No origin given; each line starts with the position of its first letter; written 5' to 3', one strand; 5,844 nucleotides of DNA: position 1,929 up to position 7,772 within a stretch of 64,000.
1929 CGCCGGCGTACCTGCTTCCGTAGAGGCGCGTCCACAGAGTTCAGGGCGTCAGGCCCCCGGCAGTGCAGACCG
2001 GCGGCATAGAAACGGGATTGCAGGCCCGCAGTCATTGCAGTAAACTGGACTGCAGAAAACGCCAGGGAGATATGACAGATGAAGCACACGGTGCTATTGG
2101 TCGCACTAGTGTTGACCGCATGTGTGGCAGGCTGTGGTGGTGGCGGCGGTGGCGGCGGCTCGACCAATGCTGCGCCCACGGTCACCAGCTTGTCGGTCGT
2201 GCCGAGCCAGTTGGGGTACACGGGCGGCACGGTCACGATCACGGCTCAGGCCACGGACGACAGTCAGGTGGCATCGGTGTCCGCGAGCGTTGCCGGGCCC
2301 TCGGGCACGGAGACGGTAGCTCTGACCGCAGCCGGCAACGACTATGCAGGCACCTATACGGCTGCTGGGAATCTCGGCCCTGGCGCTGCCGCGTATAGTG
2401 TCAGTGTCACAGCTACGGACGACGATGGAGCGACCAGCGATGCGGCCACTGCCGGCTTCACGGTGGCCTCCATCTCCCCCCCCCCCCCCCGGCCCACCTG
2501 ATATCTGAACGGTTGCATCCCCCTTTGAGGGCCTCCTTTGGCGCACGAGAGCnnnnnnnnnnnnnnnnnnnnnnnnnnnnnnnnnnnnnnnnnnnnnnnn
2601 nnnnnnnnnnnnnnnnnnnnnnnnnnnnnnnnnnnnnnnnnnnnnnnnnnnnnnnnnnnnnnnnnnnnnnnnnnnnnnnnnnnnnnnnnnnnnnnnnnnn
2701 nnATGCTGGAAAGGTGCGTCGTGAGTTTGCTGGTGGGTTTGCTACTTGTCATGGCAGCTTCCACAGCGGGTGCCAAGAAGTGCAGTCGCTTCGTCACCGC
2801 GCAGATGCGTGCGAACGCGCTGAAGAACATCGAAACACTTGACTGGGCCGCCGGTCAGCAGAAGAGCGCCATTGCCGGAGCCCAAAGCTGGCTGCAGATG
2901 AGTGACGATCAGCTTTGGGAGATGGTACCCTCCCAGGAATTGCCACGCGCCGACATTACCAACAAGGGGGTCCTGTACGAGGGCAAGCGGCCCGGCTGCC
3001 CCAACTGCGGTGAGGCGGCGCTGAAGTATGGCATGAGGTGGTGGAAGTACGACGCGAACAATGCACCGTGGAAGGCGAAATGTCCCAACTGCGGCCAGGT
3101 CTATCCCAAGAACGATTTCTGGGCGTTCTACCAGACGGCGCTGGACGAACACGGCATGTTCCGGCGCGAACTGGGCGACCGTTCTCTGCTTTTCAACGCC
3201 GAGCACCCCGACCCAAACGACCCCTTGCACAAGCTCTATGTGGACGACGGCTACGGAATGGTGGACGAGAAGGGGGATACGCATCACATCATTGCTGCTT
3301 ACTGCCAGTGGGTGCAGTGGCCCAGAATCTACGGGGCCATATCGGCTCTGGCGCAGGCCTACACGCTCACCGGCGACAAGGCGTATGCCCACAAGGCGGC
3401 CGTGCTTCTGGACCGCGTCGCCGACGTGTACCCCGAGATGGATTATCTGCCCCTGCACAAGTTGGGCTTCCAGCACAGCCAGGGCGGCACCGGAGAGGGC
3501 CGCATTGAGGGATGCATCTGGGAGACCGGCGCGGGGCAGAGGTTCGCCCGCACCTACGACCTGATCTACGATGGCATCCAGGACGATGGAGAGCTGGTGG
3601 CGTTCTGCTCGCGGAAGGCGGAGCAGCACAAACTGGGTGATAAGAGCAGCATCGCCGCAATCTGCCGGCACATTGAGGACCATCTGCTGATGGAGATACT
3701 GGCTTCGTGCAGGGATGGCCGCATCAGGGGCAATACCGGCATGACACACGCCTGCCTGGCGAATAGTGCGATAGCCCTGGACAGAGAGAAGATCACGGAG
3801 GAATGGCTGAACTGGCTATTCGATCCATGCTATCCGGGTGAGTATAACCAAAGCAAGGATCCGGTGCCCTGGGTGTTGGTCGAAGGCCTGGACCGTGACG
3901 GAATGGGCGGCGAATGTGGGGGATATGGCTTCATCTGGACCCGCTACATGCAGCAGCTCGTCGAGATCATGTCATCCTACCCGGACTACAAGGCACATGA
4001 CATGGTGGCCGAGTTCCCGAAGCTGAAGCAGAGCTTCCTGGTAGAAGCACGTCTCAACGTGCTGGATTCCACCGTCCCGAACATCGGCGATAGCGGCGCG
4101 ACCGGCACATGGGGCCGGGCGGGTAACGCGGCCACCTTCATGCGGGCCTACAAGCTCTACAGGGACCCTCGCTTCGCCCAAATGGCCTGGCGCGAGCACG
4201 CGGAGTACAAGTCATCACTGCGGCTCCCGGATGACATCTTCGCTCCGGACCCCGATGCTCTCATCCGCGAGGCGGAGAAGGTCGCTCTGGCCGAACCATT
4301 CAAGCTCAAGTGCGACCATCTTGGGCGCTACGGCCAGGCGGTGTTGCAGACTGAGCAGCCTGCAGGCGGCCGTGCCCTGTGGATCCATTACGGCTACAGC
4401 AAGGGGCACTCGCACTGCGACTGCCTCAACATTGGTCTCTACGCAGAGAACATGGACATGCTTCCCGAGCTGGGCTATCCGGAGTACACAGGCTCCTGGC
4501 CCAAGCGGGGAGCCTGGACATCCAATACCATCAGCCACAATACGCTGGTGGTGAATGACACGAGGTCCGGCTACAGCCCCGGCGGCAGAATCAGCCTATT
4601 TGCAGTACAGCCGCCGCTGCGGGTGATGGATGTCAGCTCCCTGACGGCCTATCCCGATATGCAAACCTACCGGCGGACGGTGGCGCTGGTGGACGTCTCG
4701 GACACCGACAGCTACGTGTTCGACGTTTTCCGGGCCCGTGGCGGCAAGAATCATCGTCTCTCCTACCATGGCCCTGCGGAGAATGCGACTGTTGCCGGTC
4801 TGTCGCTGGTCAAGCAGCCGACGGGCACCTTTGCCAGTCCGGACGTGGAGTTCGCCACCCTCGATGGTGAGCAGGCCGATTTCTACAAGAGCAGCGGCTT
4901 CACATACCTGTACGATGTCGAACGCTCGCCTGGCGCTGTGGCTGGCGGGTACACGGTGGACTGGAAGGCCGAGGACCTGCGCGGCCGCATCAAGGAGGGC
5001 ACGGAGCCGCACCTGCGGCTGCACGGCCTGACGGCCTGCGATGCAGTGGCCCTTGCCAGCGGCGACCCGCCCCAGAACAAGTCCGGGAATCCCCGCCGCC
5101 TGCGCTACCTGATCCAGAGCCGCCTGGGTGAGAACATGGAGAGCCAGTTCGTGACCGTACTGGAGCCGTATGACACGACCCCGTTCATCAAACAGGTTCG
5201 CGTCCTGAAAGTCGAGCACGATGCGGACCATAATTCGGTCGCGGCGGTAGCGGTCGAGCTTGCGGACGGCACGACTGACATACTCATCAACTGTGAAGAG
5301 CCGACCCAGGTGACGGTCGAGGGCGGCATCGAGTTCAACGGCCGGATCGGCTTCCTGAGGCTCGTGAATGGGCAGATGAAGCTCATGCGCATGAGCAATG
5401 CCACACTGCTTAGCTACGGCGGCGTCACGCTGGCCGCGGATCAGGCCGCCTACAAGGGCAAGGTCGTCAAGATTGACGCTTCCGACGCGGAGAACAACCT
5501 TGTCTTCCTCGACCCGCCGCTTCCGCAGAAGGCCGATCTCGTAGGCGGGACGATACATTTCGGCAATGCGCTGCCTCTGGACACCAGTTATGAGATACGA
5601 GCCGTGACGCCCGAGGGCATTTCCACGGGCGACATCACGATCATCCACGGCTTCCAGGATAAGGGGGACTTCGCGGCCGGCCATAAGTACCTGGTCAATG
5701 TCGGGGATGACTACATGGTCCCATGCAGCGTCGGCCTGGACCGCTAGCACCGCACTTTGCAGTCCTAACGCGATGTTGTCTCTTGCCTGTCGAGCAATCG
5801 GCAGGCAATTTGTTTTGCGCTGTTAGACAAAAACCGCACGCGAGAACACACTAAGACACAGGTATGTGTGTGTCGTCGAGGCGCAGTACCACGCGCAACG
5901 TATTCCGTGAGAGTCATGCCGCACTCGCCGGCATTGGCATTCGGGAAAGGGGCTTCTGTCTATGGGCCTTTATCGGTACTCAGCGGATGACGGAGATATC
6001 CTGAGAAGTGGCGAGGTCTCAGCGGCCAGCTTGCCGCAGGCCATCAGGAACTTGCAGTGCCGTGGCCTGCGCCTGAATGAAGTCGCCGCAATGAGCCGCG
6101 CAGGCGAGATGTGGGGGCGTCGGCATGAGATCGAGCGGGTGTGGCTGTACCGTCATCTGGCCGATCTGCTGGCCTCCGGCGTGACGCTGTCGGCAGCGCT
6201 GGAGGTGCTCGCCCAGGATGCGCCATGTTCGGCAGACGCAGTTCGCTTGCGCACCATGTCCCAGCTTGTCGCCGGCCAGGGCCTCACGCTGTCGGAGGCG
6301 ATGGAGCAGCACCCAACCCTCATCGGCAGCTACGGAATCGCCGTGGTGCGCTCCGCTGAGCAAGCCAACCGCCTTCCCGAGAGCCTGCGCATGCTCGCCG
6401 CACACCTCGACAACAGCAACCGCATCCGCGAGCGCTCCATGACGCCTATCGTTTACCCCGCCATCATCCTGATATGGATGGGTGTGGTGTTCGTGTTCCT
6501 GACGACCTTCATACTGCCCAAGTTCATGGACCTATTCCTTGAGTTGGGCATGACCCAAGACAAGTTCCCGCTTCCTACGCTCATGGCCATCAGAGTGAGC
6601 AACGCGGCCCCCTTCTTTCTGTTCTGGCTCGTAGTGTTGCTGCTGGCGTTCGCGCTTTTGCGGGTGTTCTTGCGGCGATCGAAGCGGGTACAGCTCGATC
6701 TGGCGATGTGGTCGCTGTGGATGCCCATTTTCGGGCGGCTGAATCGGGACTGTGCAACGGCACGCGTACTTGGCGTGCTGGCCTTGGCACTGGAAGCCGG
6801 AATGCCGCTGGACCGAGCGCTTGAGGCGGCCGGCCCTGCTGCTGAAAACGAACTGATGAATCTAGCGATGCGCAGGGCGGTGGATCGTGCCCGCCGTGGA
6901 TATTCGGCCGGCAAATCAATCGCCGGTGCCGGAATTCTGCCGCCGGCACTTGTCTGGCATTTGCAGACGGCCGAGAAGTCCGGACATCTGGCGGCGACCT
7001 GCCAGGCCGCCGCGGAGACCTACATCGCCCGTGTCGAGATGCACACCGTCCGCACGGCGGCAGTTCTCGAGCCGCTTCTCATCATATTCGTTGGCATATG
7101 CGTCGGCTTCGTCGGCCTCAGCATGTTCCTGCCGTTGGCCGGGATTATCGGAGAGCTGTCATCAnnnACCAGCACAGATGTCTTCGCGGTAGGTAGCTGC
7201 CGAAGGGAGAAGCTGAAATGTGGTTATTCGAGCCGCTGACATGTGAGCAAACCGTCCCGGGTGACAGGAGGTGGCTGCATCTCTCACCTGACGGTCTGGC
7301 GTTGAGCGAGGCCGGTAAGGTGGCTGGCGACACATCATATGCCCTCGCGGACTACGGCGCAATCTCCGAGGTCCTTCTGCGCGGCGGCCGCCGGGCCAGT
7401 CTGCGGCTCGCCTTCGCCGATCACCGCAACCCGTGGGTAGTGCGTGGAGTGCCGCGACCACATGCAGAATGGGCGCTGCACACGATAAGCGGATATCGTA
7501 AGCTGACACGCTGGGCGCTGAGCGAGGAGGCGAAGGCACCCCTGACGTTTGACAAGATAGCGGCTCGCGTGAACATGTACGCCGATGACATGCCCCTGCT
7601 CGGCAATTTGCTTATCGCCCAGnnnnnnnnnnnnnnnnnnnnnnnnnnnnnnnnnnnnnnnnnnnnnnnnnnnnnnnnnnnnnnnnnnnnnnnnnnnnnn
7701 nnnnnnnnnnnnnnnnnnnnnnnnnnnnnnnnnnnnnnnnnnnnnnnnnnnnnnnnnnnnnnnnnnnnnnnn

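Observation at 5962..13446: T2SS/T4P-like operon with three minor pseudopilins and five tandem DUF1559 prepilin paralogs; no secretin, GspC/L/M or prepilin peptidase in cis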

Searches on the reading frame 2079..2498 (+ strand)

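Call 8: search_protein_families(library=pfam, proteins=[window:2079-2498:+], max_evalue=0.01)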
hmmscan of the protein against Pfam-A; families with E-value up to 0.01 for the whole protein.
window:2079-2498:+ (140 aa): 1 family
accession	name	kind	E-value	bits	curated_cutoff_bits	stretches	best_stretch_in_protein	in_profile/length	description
PF17957.7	Big_7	-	0.00026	22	24.1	1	33-98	1-57/70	Bacterial Ig domain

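Call 67: search_protein_families(library=ncbifam, proteins=[window:2079-2498:+], max_evalue=0.01)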
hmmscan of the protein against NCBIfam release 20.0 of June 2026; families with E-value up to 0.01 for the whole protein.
window:2079-2498:+ (140 aa): 1 family
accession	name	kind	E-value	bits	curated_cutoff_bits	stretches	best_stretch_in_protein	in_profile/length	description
NF033865.1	fusolisin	equivalog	0.0021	16.2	999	1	2-43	7-47/1006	fusolisin family autotransporter serine protease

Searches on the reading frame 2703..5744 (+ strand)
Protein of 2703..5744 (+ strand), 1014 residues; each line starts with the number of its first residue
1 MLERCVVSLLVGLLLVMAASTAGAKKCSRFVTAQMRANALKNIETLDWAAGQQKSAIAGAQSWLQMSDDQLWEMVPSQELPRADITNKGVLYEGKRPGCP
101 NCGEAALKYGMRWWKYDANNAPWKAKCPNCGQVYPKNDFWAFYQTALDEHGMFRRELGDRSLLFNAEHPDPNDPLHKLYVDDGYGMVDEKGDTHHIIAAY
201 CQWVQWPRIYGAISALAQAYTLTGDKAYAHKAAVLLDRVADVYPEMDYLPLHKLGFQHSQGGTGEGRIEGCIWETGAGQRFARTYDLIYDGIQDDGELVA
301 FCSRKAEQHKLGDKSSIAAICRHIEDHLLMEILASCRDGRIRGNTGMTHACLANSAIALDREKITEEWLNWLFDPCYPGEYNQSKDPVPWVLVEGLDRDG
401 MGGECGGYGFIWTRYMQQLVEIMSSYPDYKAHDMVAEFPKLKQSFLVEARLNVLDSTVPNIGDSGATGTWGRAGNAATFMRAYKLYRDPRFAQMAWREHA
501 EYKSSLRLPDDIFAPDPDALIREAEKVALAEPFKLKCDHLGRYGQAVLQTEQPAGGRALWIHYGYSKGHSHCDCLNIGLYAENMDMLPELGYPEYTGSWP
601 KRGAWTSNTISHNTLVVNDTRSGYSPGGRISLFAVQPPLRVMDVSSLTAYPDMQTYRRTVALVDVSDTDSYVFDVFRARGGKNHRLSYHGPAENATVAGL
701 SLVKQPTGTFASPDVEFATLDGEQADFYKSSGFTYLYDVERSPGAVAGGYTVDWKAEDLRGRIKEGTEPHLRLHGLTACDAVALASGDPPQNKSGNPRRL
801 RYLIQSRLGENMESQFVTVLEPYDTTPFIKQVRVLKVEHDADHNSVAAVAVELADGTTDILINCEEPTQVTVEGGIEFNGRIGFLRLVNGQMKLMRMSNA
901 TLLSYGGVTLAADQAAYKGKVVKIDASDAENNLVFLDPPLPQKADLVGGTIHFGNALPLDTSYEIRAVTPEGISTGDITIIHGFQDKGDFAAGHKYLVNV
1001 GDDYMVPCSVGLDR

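Call 8: search_protein_families(library=pfam, proteins=[window:2703-5744:+], max_evalue=0.01)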
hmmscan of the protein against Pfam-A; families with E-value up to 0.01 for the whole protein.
window:2703-5744:+ (1014 aa): 2 families
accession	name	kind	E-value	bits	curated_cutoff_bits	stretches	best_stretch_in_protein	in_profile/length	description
PF07940.18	Hepar_II_III_C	-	2.1e-13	50.8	24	1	564-715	34-197/237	Heparinase II/III-like, C-terminal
PF05426.18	Alginate_lyase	-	0.0042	17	22.2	1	170-238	26-87/275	Alginate lyase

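Call 67: search_protein_families(library=ncbifam, proteins=[window:2703-5744:+], max_evalue=0.01)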
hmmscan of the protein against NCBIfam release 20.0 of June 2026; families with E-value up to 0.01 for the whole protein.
window:2703-5744:+ (1014 aa): 2 families
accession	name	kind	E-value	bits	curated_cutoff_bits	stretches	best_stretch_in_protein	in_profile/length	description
NF042990.1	olalg_lyase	equivalog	5.4e-08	31.5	1400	2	205-251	85-131/727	oligoalginate lyase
NF047912.1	ECs_2282_CxxC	subfamily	0.00083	19.2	37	1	99-142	5-45/60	ECs_2282 family putative zinc-binding protein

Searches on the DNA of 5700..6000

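Call 76: search_rna_families(source=window, start=5700, end=6000, threshold=evalue, max_evalue=1)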
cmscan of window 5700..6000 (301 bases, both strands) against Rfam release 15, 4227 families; matches with E-value up to 1: 0.
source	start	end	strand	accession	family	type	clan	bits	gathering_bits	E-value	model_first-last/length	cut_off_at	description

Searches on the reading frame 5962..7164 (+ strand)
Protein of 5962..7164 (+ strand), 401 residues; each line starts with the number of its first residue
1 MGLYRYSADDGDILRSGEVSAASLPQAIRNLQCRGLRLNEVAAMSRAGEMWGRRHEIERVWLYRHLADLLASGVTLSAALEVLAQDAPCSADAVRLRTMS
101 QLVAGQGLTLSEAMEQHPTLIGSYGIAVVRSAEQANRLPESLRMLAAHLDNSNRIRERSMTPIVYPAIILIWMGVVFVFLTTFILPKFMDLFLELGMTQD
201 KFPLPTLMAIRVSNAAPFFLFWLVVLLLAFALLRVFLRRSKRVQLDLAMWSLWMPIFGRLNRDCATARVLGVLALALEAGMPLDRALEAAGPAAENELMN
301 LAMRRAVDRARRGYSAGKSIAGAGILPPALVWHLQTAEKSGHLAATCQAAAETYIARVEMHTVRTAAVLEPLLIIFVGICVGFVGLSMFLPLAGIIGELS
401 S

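Call 4: search_protein_families(library=pfam, proteins=[window:5962-7164:+], max_evalue=0.1)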
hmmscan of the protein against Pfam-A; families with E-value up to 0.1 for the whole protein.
window:5962-7164:+ (401 aa): 1 family
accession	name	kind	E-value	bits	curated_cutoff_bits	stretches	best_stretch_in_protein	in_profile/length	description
PF00482.28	T2SSF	-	2.8e-36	124.7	25.2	2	272-391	4-125/125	Type II secretion system (T2SS), protein F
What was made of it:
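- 5962..7167 (+): gspF/pilC-like inner-membrane platform protein (401 aa). PF00482, two stretches, 124.7 bits (call 4).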

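Call 5: search_protein_families(library=ncbifam, proteins=[window:5962-7164:+], max_evalue=0.1)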
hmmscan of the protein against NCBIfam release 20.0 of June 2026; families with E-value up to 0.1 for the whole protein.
window:5962-7164:+ (401 aa): 6 families
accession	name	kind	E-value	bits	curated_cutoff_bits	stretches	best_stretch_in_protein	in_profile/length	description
TIGR02120.1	GspF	equivalog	2.7e-58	198.1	424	1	4-392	1-394/401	type II secretion system inner membrane protein GspF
NF007861.0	PRK10573.1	equivalog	6.8e-44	150.5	401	1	15-392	19-391/401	protein transport protein HofC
NF052607.1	T4PiliAsmPilCThrm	equivalog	7.6e-39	133.9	700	1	4-400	4-405/406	type IV pilus assembly protein PilC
NF052606.1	T4PiliAsmPilCMyx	equivalog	1.4e-35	122.9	700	1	61-397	84-416/419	type IV pilus assembly protein PilC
NF047826.1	T3SSXpsF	equivalog_domain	1.9e-32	112.5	650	1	1-395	1-400/405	type II secretion system protein XpsF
NF041012.2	T4P_ComGB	equivalog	3.4e-31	108.8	240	1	62-393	6-328/332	competence type IV pilus assembly protein ComGB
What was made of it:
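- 5962..7167 (+): TIGR02120 GspF is the best NCBIfam match at 198 bits, below its equivalog cut-off (call 5).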

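Call 50: search_solved_structures(query=window:5962-7164:+, max_evalue=0.00001)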
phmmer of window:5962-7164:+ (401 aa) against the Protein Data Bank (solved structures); distinct sequences matched with E-value up to 0.00001: 1.
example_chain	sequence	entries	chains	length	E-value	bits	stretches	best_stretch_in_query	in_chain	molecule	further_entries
3jc8_Ca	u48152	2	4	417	8e-27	97.7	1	62-398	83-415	Type 4 fimbrial assembly protein PilC | PilC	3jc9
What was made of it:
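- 5962..7167 (+): PilC 3jc8 E=8e-27 (call 50).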

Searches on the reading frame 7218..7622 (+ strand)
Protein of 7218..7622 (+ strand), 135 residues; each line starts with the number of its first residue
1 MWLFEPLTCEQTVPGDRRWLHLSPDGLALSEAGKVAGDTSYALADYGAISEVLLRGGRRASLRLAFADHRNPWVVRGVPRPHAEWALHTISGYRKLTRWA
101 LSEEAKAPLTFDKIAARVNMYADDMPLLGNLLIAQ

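Call 29: predict_structure(alignment_id=A1)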
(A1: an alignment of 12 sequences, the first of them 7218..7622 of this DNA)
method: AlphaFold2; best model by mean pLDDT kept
length: 135 residues; sequences in the alignment: 12
mean_pLDDT: 88.2   pTM: 0.79
mean pLDDT of the five models: 88.2, 86.7, 86.2, 84.1, 79.3
residues with pLDDT >= 90: 75; 70-90: 49; 50-70: 10; < 50: 1
segments of 3 or more residues with pLDDT < 50: none
pLDDT, mean of each block of 10 residues (from residue 1): 76 93 93 65 90 95 94 95 95 90 87 90 84 86
secondary structure, 60 per line:
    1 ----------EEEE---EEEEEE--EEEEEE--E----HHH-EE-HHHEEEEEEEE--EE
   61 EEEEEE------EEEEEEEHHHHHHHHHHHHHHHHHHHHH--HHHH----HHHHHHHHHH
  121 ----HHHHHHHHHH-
elements in order: E11-14 E18-23 E26-31 E49-56 E59-66 E73-79 H80-100 H103-106 H111-120 H125-134
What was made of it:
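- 7218..8732 (+): gspE/pilB-like assembly ATPase (504 aa). Residues 1-~126 form a PH/PTB-like N-domain. Residues 127-499 form the T2SSE core with Walker A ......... and a CxxC...CxxC motif. AF2 model of residues 1-135 has pLDDT 88.2 (call 29).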

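Call 33: find_related_loci(query=A2, collection=genome_contigs, flank=10000)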
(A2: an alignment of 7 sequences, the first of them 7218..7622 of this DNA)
Query A2 (135 aa) in genome_contigs; peptide patterns used: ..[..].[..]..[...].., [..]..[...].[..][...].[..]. (x = any residue, [..] = any of these).
24 stretches matched a pattern; 6 encode a relative of the query (tblastn E <= 1e-3); 6 distinct loci.
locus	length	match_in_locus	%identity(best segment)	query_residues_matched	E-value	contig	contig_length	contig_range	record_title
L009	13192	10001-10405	64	1-135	7e-51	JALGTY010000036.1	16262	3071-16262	MAG: Candidatus Zipacnadia bacterium isolate Meg22_1012_Bin_300 Meg22_1012_Bin_300_scaffold_10379, whole genome shotgun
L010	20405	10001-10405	63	1-135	5e-50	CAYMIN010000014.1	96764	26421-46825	MAG TPA_asm: uncultured Armatimonadia bacterium isolate binchicken_co334_45 genome assembly, contig: NODE_276_length_967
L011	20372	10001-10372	63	1-124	5e-50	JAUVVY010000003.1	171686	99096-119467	MAG: bacterium isolate CSMAG_1176 CSMAG_1176_k127_5193282_length_171686_cov_35.0066, whole genome shotgun sequence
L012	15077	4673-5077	55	1-135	7e-48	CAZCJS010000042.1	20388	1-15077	MAG TPA_asm: uncultured Armatimonadia bacterium isolate binchicken_co334_104 genome assembly, contig: NODE_4477_length_2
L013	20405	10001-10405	53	1-135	2e-44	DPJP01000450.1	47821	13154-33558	MAG TPA_asm: Armatimonadetes bacterium isolate UBA11051 contig_3398, whole genome shotgun sequence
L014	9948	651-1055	49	1-135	5e-43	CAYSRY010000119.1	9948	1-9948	MAG TPA_asm: uncultured Armatimonadia bacterium isolate SRP192927_co3_32 genome assembly, contig: NODE_17488_length_9948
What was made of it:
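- Tried and rejected: It was repeated with seven closer sequences (call 33).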

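Call 59: search_protein_representatives(alignment_id=A1)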
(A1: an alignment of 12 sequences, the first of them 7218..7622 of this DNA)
Query: 12 sequences, 137 profile positions. Proteins with E-value up to 0.001 (for the whole library): 24; up to 1e-10: 12; up to 1e-30: 2. The best 24 are listed.
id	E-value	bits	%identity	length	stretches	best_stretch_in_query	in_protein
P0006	2.9e-57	208.3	-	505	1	1-137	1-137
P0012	1.7e-40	154.0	-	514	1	1-137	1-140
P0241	4.4e-22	94.3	-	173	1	7-137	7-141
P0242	4.8e-19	84.5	-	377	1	7-137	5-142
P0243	4.4e-18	81.4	-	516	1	7-137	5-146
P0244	4.7e-18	81.3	-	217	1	7-137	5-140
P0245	2.5e-17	78.9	-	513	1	11-137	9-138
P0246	2.6e-17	78.9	-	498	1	7-135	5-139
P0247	5.0e-15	71.5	-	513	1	7-135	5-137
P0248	1.5e-12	63.5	-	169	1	9-137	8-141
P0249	5.6e-12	61.6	-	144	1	8-137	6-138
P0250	5.6e-11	58.4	-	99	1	7-89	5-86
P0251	2.5e-10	56.3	-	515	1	8-137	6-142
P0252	8.8e-08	48.0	-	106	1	9-70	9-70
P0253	1.4e-07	47.4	-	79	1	7-80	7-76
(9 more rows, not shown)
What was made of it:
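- The 22 single-stretch matches all lie at the N-terminus, and the full-length ones are 485-516 aa (call 59).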

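Call 61: find_encoding_contigs(protein=P0243, flank=10000, max_places=2)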
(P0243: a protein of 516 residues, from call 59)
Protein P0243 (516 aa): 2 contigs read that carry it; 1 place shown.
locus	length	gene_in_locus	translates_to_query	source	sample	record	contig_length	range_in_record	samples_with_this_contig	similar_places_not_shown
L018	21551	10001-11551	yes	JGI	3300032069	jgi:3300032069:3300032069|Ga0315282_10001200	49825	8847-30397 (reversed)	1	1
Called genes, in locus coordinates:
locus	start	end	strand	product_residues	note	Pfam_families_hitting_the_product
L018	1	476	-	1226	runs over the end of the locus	PF19773:DUF6259 (faint)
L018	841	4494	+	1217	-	PF15902:Sortilin-Vps10 (weak), PF12891:Glyco_hydro_44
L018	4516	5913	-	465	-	-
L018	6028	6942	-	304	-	-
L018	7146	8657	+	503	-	PF00890:FAD_binding_2, PF01134:GIDA (faint), PF01266:DAO (weak), PF03486:HI0933_like (weak), PF07992:Pyr_redox_2 (faint), PF12831:FAD_oxidored (weak)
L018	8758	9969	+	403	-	PF28597:T2SSF_N (weak), PF00482:T2SSF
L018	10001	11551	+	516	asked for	PF00437:T2SSE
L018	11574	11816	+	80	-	-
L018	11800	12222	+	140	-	-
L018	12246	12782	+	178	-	-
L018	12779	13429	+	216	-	-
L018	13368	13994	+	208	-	PF07596:SBP_bac_10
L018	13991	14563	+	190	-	PF07596:SBP_bac_10 (faint)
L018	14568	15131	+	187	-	PF07963:N_methyl (weak)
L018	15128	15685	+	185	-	PF07596:SBP_bac_10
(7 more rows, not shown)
